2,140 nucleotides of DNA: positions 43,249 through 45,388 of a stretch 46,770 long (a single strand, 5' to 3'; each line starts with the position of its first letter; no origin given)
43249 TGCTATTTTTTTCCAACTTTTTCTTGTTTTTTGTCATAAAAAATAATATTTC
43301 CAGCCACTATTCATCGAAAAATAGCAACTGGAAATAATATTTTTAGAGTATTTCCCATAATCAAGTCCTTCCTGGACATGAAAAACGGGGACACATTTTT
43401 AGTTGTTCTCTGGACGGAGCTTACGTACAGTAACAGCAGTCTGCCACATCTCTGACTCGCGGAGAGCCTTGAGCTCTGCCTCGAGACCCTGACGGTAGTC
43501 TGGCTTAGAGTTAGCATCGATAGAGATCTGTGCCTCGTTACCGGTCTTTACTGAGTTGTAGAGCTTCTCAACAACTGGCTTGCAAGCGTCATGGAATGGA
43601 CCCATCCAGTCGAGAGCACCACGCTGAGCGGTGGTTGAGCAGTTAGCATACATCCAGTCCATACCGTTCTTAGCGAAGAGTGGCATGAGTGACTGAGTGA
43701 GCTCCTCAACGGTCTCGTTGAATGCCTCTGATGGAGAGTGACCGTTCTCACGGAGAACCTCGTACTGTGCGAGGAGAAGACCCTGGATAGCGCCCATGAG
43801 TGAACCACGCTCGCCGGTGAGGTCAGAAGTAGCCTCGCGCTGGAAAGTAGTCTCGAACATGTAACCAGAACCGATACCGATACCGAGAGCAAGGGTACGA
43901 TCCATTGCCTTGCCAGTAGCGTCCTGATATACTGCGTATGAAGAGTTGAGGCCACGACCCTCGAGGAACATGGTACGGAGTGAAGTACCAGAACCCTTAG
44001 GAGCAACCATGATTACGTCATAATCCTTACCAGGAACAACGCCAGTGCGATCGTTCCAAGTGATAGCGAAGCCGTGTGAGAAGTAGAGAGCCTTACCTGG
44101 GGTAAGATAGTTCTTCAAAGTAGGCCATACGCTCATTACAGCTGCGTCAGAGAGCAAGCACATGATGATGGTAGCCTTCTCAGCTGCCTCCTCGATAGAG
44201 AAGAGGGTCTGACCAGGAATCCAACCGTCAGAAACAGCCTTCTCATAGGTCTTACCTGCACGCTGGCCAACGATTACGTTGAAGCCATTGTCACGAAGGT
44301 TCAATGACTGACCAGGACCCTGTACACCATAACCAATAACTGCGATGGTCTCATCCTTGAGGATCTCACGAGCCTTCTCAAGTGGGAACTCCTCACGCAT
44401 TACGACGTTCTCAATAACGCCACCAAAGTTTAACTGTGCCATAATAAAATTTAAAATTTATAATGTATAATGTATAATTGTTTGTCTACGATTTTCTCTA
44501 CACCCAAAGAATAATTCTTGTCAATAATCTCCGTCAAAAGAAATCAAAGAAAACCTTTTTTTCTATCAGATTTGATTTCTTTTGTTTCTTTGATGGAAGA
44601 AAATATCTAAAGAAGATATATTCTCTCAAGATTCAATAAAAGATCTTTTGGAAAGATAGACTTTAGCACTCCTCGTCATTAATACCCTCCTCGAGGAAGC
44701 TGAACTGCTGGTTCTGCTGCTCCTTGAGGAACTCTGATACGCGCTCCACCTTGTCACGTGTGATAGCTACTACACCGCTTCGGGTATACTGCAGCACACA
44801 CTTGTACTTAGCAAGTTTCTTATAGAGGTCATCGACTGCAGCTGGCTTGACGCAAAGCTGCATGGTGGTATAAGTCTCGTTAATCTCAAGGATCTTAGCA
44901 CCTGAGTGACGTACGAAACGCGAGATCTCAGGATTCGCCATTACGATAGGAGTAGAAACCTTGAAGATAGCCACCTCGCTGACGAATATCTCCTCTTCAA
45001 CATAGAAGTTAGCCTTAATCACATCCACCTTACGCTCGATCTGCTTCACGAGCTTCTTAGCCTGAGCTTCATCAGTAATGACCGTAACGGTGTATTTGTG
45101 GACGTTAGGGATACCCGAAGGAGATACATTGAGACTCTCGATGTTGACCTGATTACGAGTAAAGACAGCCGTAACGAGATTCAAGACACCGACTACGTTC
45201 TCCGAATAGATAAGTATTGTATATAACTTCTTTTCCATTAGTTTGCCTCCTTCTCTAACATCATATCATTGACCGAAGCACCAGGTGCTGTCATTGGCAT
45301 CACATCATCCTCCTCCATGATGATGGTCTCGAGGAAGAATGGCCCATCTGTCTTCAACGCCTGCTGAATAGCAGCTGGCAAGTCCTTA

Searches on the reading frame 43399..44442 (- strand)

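Call 65: search_protein_families(library=pfam, proteins=[window:43399-44442:-], max_evalue=0.01)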
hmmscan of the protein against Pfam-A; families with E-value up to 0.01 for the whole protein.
window:43399-44442:- (347 aa): 3 families
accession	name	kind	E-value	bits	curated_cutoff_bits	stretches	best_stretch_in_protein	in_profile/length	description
PF07991.19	KARI_N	-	4e-43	147.3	20.6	1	28-193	2-162/165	Acetohydroxy acid isomeroreductase, NADPH-binding domain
PF01450.25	KARI_C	-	2e-38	132.4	29.1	1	200-344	1-143/144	Ketol-acid reductoisomerase, C-terminal domain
PF03446.21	NAD_binding_2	-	1.1e-07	32.5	21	1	32-119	1-89/161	NAD binding domain of 6-phosphogluconate dehydrogenase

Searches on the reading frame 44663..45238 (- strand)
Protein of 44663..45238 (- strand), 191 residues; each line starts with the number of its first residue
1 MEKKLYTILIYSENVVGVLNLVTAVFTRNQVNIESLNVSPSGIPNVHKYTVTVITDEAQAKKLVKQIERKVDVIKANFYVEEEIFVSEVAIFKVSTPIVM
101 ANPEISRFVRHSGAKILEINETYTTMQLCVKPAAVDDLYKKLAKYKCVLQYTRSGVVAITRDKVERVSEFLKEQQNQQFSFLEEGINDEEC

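Call 65: search_protein_families(library=pfam, proteins=[window:44663-45238:-], max_evalue=0.01)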
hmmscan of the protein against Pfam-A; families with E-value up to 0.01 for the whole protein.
window:44663-45238:- (191 aa): 5 families
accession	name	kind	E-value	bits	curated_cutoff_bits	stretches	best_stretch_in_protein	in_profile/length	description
PF10369.15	ALS_ss_C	-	5.1e-14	52.5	23.2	1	88-161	2-73/74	Small subunit of acetolactate synthase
PF01842.31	ACT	-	4.8e-12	45.9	27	1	6-69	1-63/66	ACT domain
PF22629.2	ACT_AHAS_ss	-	2.3e-11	44.1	27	1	9-75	2-67/67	AHAS small subunit-like ACT domain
PF13710.12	ACT_5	-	1.9e-05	24.8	27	1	16-75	3-61/62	ACT domain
PF13291.12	ACT_4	-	5.3e-05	24.3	27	1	7-76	8-78/80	ACT domain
